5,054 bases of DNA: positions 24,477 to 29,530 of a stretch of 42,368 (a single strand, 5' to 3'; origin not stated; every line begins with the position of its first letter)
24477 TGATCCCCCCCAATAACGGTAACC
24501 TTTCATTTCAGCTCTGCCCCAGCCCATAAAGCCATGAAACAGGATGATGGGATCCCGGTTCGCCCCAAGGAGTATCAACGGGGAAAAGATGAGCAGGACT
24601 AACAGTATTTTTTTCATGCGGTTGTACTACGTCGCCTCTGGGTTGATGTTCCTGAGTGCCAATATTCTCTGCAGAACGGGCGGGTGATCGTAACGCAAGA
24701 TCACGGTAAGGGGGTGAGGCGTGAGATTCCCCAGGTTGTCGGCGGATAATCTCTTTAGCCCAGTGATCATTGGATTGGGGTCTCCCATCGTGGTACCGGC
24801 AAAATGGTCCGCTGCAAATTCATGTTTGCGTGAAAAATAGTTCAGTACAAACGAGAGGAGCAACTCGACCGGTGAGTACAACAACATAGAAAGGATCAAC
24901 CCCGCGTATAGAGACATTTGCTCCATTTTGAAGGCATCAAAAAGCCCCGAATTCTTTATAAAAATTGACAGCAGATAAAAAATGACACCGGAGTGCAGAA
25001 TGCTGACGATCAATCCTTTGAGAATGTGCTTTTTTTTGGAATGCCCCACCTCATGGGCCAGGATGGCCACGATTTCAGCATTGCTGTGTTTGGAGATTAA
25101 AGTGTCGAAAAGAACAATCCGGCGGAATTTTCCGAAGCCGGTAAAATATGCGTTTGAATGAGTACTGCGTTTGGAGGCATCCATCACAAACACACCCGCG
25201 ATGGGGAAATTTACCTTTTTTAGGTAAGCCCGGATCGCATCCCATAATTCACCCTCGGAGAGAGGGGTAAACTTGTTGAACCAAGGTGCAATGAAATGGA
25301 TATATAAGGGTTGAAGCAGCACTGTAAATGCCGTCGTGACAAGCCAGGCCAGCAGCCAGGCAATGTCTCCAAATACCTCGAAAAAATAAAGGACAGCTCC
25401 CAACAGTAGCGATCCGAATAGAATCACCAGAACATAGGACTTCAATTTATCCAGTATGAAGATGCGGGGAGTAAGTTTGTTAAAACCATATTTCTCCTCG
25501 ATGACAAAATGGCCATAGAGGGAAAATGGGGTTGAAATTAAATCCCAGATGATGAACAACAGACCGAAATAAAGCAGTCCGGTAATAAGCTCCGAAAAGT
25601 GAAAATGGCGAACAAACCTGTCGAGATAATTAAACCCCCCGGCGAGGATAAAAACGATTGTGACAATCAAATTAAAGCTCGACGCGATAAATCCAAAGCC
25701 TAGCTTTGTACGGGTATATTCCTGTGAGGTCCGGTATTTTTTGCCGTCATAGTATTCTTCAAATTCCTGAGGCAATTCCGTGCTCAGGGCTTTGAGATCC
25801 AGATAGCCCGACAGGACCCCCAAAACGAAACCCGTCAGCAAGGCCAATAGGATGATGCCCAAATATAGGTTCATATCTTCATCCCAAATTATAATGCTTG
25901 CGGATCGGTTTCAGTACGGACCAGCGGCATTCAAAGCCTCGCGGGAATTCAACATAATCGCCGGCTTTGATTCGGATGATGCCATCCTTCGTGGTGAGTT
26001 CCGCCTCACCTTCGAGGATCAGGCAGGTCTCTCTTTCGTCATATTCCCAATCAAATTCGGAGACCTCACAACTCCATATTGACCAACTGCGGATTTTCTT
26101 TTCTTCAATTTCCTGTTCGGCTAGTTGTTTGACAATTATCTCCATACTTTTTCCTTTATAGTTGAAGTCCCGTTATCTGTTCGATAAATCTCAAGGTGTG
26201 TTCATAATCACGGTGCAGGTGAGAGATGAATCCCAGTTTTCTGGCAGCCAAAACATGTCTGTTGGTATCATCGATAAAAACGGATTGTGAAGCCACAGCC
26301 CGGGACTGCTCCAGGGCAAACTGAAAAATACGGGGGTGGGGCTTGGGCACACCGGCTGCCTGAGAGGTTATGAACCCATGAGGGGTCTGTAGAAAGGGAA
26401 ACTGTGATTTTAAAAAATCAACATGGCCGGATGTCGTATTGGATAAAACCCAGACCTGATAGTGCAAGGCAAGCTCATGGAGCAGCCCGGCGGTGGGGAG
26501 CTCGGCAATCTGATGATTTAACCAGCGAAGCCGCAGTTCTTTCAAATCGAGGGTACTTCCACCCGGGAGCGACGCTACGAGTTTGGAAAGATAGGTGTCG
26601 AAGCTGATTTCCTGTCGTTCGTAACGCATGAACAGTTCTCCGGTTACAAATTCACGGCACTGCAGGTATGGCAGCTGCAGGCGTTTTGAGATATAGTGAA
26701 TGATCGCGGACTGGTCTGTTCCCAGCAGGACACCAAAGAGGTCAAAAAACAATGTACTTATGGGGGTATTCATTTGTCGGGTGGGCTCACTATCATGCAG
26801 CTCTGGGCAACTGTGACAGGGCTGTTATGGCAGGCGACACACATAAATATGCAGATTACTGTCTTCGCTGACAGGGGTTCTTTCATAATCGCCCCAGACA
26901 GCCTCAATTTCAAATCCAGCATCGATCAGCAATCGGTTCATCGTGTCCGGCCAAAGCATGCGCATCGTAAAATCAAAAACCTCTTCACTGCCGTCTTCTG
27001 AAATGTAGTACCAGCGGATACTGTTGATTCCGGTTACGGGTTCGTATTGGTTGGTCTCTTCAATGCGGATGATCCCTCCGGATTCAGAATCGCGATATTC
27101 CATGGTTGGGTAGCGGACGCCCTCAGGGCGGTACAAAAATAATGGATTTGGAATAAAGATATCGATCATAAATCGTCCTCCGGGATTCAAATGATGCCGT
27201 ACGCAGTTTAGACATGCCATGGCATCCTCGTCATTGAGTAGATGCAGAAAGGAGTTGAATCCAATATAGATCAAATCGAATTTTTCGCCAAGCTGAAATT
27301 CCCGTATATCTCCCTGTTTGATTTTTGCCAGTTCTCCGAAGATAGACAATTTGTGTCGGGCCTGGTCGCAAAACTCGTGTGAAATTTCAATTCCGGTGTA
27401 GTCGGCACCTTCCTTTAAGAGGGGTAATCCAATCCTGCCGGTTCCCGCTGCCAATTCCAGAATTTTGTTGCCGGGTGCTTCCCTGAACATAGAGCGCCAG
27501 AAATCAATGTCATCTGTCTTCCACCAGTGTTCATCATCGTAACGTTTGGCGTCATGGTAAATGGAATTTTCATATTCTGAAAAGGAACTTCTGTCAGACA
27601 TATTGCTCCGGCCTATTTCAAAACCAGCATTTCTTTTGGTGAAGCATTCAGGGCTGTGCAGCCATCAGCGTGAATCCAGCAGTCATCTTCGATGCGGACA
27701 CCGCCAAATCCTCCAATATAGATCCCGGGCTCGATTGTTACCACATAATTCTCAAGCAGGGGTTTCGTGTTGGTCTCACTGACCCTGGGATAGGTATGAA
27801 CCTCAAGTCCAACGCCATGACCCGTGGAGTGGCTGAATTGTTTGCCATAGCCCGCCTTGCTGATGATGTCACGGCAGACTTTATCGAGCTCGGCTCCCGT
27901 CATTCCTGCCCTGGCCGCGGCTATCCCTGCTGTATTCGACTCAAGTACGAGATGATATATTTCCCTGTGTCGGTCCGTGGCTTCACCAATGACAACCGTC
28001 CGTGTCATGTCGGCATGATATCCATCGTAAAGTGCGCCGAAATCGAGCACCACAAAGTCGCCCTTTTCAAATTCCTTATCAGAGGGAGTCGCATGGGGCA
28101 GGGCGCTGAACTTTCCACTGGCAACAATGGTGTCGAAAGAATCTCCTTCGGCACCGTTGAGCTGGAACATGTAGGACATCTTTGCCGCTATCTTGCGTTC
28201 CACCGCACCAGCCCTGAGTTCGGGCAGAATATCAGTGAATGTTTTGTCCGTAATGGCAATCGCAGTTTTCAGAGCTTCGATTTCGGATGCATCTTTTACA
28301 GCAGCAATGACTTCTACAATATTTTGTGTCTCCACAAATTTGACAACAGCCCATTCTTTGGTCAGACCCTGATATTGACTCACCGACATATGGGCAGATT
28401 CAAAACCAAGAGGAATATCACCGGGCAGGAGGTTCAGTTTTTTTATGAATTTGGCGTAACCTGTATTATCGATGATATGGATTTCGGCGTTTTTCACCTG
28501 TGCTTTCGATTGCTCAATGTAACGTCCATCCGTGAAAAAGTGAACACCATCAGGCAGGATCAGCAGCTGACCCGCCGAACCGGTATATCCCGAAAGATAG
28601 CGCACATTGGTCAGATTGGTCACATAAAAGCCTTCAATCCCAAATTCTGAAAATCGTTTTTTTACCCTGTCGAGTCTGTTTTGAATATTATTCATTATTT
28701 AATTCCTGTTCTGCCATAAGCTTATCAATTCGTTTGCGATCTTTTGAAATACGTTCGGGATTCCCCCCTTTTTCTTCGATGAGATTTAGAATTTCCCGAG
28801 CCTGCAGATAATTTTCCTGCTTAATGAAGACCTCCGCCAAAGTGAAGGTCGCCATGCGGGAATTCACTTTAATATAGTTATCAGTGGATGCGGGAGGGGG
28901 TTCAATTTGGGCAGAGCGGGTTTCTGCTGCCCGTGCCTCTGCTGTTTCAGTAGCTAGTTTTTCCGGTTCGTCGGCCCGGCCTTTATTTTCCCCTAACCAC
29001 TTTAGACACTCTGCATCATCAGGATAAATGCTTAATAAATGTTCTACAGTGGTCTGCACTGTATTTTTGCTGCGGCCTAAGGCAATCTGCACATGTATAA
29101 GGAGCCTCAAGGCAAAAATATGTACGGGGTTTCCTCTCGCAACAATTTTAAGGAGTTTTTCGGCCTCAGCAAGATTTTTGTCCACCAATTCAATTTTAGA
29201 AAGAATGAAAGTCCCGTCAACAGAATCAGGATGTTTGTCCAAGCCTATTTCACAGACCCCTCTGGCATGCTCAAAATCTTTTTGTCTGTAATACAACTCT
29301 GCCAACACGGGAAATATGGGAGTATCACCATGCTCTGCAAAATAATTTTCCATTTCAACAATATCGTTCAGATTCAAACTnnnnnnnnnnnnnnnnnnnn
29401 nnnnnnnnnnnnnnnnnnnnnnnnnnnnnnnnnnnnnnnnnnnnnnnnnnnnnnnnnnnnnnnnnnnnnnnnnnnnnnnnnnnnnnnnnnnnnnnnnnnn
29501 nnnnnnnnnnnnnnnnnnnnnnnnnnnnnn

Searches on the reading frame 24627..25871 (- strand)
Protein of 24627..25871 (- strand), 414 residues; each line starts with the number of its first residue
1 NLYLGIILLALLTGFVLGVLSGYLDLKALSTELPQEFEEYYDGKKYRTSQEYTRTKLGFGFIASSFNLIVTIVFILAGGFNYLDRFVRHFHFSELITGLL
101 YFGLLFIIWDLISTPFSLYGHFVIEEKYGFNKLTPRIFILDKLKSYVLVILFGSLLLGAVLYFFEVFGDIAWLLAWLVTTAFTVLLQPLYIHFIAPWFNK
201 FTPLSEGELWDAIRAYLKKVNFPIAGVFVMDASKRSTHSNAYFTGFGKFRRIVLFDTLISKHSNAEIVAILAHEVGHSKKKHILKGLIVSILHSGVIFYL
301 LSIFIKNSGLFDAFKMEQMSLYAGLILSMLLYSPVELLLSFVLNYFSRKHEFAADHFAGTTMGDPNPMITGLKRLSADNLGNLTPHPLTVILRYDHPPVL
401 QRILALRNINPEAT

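Call 86: search_protein_families(library=pfam, proteins=[window:24627-25871:-], max_evalue=0.00001)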
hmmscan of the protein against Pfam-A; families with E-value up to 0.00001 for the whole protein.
window:24627-25871:- (414 aa): 2 families
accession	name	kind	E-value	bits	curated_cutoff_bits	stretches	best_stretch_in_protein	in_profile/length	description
PF16491.10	Peptidase_M48_N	-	2.2e-50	171.4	27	1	28-200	7-179/179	CAAX prenyl protease N-terminal, five membrane helices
PF01435.24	Peptidase_M48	-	4.4e-33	115.1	20.3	1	204-409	2-185/186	Peptidase family M48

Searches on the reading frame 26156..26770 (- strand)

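Call 86: search_protein_families(library=pfam, proteins=[window:26156-26770:-], max_evalue=0.00001)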
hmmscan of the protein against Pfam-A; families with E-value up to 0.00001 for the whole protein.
window:26156-26770:- (204 aa): 2 families
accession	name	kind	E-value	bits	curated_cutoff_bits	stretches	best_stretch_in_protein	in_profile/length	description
PF00702.32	Hydrolase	-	3.2e-09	37.9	26.4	1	4-180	1-191/191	haloacid dehalogenase-like hydrolase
PF13419.12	HAD_2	-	2.6e-06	28.1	23.8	1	96-180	87-172/178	Haloacid dehalogenase-like hydrolase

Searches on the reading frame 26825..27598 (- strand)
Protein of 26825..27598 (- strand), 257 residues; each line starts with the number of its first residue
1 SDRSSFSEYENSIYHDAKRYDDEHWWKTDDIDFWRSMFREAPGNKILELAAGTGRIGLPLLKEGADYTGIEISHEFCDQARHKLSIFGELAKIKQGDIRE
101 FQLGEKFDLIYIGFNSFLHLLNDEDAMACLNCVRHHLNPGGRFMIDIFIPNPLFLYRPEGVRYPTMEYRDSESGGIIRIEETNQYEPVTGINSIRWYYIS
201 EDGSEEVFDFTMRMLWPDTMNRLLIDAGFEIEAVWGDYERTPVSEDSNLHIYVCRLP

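Call 86: search_protein_families(library=pfam, proteins=[window:26825-27598:-], max_evalue=0.00001)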
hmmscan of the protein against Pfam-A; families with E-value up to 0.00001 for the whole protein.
window:26825-27598:- (257 aa): 4 families
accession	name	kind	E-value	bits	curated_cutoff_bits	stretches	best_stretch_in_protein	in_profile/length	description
PF13649.12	Methyltransf_25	-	7.8e-16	59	27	1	46-141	1-97/97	Methyltransferase domain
PF08242.18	Methyltransf_12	-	3.8e-13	50.4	30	1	47-143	1-98/98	Methyltransferase domain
PF08241.18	Methyltransf_11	-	1.4e-10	42.1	21.2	1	47-145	1-95/95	Methyltransferase domain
PF13847.12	Methyltransf_31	-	8.2e-09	35.7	27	1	42-146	3-110/145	Methyltransferase domain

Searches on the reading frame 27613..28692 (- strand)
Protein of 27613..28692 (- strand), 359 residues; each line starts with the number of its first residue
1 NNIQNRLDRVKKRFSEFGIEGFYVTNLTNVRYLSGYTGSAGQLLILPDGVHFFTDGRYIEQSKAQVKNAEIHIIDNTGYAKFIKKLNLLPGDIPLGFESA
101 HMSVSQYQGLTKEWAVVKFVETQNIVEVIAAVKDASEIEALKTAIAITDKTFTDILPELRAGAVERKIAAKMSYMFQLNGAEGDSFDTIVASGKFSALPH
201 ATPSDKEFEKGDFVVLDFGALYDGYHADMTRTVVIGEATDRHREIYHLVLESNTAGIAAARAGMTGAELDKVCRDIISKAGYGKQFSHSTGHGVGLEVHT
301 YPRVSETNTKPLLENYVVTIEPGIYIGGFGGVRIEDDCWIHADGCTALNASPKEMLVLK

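Call 86: search_protein_families(library=pfam, proteins=[window:27613-28692:-], max_evalue=0.00001)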
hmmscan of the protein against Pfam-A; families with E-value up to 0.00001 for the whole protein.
window:27613-28692:- (359 aa): 2 families
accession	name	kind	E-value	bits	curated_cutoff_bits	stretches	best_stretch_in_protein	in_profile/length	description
PF00557.29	Peptidase_M24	-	3.3e-66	223.4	23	1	139-341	1-207/208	Metallopeptidase family M24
PF01321.24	Creatinase_N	-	1.5e-22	80.9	22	1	6-128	1-124/128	Creatinase/Prolidase N-terminal domain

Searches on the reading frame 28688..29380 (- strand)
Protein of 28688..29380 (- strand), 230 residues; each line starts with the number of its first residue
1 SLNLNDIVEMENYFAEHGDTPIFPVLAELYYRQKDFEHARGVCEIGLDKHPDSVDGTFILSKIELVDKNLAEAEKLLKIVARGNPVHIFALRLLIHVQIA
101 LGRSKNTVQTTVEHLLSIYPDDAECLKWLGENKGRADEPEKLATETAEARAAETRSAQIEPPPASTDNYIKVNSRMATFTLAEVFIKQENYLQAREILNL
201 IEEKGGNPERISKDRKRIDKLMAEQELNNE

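Call 87: search_protein_families(library=pfam, proteins=[window:28688-29380:-], max_evalue=0.00001)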
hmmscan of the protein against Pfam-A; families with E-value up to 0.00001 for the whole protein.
window:28688-29380:- (230 aa): 3 families
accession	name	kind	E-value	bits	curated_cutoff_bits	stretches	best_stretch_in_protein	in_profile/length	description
PF13428.12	TPR_14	-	1.8e-08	34.7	23.5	0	26-58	7-39/44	Tetratricopeptide repeat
PF14559.12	TPR_19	-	3.2e-07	31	25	0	179-208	29-58/68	Tetratricopeptide repeat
PF13432.12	TPR_16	-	1e-05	26.3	32.7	0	26-82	3-59/65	Tetratricopeptide repeat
